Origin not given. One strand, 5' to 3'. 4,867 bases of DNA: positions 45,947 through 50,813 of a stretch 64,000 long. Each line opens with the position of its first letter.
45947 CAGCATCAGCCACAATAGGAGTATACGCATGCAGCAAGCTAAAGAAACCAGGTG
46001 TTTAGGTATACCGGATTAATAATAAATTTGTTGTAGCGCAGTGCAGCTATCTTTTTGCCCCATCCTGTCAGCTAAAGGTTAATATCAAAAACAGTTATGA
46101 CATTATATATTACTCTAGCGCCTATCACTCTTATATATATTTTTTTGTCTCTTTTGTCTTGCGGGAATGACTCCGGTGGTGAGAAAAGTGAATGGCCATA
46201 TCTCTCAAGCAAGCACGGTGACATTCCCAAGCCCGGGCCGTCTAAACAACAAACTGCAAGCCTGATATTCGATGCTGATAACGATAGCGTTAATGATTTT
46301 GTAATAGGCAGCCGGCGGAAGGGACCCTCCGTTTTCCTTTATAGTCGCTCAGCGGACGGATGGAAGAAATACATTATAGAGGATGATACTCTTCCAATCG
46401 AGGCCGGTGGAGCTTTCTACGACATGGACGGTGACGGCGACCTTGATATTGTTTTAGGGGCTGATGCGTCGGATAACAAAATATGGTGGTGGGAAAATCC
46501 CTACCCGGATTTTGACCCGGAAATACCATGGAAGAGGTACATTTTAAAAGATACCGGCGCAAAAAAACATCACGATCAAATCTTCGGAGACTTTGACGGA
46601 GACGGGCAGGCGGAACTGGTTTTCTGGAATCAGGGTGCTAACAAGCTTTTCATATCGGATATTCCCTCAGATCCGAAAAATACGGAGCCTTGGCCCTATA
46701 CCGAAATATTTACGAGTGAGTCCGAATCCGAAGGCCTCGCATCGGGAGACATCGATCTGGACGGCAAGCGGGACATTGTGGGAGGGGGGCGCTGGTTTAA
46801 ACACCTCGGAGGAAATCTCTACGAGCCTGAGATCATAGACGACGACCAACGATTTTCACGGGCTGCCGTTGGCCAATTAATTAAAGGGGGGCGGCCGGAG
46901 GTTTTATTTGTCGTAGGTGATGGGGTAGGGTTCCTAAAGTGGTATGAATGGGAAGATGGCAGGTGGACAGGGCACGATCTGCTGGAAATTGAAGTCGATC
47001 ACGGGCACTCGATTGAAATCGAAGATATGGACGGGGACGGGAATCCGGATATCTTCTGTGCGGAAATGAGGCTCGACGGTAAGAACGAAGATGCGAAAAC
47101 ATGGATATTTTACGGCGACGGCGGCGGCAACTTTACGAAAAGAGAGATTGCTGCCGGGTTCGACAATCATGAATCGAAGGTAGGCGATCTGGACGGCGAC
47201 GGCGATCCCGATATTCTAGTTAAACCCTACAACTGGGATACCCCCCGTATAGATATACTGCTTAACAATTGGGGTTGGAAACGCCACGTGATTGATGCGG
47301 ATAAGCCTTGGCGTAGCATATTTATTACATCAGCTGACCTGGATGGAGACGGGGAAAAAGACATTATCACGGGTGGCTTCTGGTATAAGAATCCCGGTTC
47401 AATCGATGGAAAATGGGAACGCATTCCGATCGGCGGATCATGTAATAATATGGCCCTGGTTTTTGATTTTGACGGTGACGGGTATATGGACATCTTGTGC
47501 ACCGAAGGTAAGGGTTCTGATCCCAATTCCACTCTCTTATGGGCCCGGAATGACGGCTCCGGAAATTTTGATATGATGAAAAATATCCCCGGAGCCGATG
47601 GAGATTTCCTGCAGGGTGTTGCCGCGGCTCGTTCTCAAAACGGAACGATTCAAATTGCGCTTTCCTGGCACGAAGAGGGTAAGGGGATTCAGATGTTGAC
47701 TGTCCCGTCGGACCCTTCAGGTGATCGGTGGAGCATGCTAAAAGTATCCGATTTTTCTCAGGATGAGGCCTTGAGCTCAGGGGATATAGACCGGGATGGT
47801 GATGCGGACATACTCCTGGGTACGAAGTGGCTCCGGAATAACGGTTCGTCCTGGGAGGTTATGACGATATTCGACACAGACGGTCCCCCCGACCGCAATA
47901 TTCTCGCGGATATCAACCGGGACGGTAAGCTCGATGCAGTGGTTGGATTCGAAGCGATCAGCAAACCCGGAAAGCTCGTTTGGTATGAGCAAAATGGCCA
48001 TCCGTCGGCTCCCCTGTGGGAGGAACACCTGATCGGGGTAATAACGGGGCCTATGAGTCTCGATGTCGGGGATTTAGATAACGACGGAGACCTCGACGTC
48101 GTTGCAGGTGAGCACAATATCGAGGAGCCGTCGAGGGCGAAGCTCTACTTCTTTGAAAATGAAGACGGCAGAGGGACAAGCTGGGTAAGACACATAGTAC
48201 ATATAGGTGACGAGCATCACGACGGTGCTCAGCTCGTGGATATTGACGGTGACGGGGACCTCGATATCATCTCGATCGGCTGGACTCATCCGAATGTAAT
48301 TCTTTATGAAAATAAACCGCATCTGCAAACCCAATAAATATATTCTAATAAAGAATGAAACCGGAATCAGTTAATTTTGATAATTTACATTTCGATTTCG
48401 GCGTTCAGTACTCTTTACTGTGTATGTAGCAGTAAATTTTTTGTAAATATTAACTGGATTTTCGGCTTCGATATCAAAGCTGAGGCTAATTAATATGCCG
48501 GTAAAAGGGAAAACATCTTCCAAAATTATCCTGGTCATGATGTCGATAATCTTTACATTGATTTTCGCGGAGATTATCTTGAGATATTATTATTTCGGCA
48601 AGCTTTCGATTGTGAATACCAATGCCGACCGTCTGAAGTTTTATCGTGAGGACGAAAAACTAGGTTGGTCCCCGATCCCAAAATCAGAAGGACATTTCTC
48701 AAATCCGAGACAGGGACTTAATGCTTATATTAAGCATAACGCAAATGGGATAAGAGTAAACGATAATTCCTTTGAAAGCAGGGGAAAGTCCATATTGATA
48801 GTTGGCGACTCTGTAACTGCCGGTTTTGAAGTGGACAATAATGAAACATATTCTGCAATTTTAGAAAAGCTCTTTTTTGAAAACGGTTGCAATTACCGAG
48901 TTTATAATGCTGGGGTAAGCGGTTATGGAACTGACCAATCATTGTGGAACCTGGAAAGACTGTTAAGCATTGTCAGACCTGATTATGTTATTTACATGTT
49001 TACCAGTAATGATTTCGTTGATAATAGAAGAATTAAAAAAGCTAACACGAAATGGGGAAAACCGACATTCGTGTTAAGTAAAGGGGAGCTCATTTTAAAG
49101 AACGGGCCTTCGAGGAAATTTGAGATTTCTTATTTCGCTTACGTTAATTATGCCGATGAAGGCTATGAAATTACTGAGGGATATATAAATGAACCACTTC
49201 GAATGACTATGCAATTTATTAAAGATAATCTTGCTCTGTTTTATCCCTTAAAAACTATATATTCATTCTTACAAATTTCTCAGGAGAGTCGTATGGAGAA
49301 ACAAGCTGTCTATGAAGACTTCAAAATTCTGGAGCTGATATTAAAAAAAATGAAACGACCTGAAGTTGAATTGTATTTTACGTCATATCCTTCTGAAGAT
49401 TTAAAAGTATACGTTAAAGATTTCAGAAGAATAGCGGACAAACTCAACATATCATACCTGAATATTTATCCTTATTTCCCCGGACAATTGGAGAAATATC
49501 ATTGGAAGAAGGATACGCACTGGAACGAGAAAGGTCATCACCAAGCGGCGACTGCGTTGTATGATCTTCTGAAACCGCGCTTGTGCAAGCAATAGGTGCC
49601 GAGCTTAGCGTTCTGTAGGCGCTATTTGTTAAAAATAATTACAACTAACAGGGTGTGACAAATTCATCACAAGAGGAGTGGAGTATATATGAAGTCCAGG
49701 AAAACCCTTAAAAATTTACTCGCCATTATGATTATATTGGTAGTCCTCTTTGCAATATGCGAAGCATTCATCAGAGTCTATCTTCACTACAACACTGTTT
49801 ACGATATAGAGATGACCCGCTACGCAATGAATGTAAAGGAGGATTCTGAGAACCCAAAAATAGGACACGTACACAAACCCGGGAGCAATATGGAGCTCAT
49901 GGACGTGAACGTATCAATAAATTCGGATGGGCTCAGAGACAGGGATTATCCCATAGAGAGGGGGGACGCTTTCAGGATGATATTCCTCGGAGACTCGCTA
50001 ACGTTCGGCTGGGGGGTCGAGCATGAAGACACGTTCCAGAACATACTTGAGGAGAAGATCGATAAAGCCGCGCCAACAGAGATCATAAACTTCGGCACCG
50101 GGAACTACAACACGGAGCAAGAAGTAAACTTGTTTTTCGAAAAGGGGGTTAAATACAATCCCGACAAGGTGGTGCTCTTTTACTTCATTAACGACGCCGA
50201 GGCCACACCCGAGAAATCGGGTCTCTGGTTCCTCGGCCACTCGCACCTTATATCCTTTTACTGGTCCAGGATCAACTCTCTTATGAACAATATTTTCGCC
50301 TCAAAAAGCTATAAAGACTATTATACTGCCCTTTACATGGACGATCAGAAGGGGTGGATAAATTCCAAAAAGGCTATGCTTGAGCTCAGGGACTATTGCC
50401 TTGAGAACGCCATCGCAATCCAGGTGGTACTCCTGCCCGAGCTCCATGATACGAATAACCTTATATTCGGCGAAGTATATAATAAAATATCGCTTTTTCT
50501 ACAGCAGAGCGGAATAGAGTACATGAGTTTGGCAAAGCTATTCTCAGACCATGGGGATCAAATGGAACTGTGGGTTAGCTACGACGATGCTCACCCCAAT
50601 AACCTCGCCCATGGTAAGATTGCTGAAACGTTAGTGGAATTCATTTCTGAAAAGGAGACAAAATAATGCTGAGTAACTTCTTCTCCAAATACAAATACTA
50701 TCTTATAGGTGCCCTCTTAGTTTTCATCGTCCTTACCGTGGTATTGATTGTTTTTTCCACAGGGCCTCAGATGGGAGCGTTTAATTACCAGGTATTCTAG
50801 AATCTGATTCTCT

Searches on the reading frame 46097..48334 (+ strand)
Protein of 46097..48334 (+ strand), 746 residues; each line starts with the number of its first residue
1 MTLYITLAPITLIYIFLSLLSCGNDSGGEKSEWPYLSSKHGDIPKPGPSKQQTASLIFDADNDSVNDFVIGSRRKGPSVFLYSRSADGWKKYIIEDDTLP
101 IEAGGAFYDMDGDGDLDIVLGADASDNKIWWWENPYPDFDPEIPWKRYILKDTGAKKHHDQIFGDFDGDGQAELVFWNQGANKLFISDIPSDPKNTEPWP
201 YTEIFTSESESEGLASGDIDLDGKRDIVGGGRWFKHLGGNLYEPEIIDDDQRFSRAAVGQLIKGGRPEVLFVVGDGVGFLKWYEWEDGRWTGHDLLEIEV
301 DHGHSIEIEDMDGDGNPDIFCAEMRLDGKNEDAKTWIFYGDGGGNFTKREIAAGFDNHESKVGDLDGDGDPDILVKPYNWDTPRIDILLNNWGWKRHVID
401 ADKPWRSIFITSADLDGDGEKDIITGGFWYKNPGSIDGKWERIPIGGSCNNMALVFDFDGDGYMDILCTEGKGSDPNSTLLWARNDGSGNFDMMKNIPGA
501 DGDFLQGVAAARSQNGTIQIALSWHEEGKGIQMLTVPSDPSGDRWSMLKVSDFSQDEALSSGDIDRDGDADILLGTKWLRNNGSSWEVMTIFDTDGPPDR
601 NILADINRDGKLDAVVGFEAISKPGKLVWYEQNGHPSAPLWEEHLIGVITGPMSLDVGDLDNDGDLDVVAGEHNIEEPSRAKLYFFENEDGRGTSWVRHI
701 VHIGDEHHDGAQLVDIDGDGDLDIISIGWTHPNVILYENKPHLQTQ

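Call 44: search_protein_families(library=pfam, proteins=[window:46097-48334:+], max_evalue=0.0001)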
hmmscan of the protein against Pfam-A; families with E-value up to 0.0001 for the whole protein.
window:46097-48334:+ (746 aa): 2 families
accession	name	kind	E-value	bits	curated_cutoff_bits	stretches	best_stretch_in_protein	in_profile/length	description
PF13517.12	FG-GAP_3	-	5.4e-54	181.1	26.9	4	605-669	1-60/61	FG-GAP-like repeat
PF01839.29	FG-GAP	-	5.2e-29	100.1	22.1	0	558-584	4-33/37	FG-GAP repeat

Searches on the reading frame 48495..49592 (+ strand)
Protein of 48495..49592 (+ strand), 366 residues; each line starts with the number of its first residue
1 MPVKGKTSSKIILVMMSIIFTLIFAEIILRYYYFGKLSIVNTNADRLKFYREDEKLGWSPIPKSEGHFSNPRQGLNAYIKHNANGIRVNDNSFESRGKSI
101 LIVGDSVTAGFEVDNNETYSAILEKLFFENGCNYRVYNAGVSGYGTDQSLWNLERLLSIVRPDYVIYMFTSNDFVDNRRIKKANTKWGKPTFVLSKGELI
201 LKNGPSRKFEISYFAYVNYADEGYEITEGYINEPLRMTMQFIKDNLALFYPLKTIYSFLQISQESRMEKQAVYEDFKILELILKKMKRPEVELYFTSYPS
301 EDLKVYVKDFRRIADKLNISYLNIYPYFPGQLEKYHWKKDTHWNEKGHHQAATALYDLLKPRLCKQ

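Call 44: search_protein_families(library=pfam, proteins=[window:48495-49592:+], max_evalue=0.0001)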
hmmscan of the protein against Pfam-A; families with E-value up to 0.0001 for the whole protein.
window:48495-49592:+ (366 aa): 2 families
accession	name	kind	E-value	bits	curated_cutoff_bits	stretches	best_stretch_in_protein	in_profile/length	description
PF13472.12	Lipase_GDSL_2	-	4.8e-14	53.7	32.9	1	103-178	2-79/178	GDSL-like Lipase/Acylhydrolase family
PF00657.28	Lipase_GDSL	-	2.4e-10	41.4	23.6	1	100-178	1-93/208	GDSL-like Lipase/Acylhydrolase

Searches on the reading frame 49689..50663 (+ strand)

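Call 44: search_protein_families(library=pfam, proteins=[window:49689-50663:+], max_evalue=0.0001)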
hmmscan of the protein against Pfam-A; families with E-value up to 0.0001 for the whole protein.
window:49689-50663:+ (325 aa): 1 family
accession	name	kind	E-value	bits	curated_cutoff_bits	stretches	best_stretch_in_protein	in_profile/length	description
PF13472.12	Lipase_GDSL_2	-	1.4e-11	45.6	32.9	1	99-308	1-176/178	GDSL-like Lipase/Acylhydrolase family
